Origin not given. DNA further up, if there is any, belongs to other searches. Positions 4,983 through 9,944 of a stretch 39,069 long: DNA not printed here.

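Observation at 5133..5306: Uncalled mini-protein family defined by an N-terminal M-[KR]-[KR]-Y-F-E-x-P-x-V motif and a C-terminal I-W-x-G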

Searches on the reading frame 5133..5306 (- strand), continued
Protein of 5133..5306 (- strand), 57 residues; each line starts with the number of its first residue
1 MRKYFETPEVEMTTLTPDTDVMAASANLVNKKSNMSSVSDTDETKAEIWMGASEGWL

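Call 90: search_protein_families(library=pfam, proteins=[L005:1-828:+, L005:2598-4289:+, L005:4472-6532:+, L009:714-3374:+], max_evalue=0.01)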
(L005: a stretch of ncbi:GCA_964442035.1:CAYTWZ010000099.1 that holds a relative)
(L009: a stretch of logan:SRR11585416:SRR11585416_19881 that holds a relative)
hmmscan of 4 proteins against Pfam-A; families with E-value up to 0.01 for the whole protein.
L005:1-828:+ (275 aa): 1 family
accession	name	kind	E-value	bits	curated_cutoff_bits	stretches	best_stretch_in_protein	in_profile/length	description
PF01497.23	Peripla_BP_2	-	1.5e-32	113.4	27.5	1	21-249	1-232/235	Periplasmic binding protein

L005:2598-4289:+ (564 aa): 0 families

L005:4472-6532:+ (687 aa): 2 families
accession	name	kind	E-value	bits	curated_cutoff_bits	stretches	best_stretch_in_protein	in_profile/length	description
PF04205.19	FMN_bind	-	1.7e-09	38.6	22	1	192-275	5-77/77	FMN-binding domain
PF05031.18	NEAT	-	5.6e-05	24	32.8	1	34-152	2-100/119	Iron Transport-associated domain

L009:714-3374:+ (887 aa): 0 families

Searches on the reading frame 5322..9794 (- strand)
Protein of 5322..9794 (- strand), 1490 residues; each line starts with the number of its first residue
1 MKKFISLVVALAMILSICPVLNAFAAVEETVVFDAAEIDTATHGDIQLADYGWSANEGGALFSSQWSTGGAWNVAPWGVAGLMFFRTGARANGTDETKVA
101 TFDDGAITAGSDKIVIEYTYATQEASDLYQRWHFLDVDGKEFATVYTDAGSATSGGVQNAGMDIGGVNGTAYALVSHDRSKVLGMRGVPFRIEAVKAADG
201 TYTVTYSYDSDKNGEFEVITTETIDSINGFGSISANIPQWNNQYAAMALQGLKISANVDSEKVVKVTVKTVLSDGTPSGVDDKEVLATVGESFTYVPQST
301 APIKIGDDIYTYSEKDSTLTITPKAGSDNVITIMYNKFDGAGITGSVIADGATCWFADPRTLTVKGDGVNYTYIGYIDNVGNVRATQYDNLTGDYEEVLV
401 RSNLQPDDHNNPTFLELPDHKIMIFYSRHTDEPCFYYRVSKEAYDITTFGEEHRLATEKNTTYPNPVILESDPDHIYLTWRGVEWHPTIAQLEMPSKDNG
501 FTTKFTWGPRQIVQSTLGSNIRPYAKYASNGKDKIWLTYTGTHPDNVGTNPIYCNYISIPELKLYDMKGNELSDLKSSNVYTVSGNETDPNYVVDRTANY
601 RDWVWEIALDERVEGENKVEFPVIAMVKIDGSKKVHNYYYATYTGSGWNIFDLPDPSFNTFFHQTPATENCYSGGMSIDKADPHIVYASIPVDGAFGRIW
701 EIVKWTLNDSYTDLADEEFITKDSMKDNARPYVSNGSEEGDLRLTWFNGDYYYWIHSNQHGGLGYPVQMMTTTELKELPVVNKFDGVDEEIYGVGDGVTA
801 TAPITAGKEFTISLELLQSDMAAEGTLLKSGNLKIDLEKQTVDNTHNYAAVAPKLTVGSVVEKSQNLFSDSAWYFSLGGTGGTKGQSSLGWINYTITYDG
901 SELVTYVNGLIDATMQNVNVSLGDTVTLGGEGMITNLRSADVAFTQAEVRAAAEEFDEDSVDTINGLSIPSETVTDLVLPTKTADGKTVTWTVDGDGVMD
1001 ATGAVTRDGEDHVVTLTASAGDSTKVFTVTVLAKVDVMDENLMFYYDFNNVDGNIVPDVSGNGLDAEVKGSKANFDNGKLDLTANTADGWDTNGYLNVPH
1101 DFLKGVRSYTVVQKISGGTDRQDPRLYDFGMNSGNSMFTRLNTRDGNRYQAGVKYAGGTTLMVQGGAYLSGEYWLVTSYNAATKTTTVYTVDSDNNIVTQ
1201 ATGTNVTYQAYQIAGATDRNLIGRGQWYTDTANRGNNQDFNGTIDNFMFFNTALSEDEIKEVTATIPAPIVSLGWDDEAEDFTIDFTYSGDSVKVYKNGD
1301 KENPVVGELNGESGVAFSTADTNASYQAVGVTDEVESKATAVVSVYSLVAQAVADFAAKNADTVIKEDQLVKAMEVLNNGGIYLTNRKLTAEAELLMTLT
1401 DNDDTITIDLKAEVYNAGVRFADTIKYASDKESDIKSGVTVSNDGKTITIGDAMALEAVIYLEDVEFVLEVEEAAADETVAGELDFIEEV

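Call 6: search_protein_families(library=pfam, proteins=[window:5322-9794:-], max_evalue=0.01)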
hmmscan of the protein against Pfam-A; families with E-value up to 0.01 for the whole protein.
window:5322-9794:- (1490 aa): 3 families
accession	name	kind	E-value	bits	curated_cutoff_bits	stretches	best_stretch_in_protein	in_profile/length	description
PF15892.11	BNR_4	-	2.5e-36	125.9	27.3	1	371-652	1-268/272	BNR repeat-containing family member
PF20578.4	aBig_2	-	1.1e-07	32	27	1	973-1033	21-88/89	Atrophied bacterial Ig domain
PF13385.13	Laminin_G_3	-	0.0014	19.3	27.6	1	1094-1260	5-151/151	Concanavalin A-like lectin/glucanases superfamily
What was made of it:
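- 5322..9794 (-): Large secreted protein 1 (1490 aa): Sec signal peptide, BNR_4, aBig_2, Laminin_G_3, then CTM. Pfam: call 6.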

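Call 9: search_protein_families(library=ncbifam, proteins=[window:5322-9794:-], max_evalue=1)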
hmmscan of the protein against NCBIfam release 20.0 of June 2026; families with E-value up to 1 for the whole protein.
window:5322-9794:- (1490 aa): 0 families

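Call 67: list_cluster_members(proteins=[window:5325-9794:-, P0002, P0001, P0020, P0011, P0014, L003:5790-9983:+, L005:2598-4289:+])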
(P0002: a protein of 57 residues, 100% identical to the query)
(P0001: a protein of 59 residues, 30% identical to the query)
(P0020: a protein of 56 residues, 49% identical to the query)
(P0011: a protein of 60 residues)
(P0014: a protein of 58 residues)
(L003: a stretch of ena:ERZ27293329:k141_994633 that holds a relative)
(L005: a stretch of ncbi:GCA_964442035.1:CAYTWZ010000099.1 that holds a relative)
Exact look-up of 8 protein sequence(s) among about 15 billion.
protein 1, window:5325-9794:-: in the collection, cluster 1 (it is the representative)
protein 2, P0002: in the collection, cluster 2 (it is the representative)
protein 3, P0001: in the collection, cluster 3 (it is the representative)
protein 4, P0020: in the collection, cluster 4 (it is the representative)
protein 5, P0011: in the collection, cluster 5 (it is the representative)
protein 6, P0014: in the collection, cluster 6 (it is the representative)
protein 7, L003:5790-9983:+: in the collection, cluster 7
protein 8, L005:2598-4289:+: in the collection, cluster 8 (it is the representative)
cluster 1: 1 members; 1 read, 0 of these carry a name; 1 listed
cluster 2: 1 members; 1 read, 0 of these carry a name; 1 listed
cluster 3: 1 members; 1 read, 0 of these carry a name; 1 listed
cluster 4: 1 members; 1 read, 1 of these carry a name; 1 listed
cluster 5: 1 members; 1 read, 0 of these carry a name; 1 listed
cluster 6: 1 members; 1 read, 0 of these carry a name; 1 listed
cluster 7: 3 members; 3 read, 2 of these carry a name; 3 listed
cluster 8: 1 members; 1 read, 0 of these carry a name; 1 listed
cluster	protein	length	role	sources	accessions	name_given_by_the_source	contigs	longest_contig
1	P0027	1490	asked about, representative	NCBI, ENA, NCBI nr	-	-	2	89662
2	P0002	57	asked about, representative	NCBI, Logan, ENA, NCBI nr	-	-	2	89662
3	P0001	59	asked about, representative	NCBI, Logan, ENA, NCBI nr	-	-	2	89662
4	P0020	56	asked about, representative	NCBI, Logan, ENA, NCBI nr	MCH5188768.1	MAG: hypothetical protein J1F63_10225 [Oscillospiraceae bacterium] | hypothetical protein [Oscillospiraceae bacterium]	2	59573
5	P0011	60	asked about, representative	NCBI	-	-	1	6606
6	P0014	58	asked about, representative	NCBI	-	-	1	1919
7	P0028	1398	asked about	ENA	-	-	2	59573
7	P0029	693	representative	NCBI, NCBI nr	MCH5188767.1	MAG: LamG domain-containing protein, partial [Oscillospiraceae bacterium] | LamG domain-containing protein [Oscillospiraceae bacterium]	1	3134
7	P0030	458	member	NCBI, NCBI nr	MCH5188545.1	MAG: LamG domain-containing protein, partial [Oscillospiraceae bacterium] | LamG domain-containing protein [Oscillospiraceae bacterium]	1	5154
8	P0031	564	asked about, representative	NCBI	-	-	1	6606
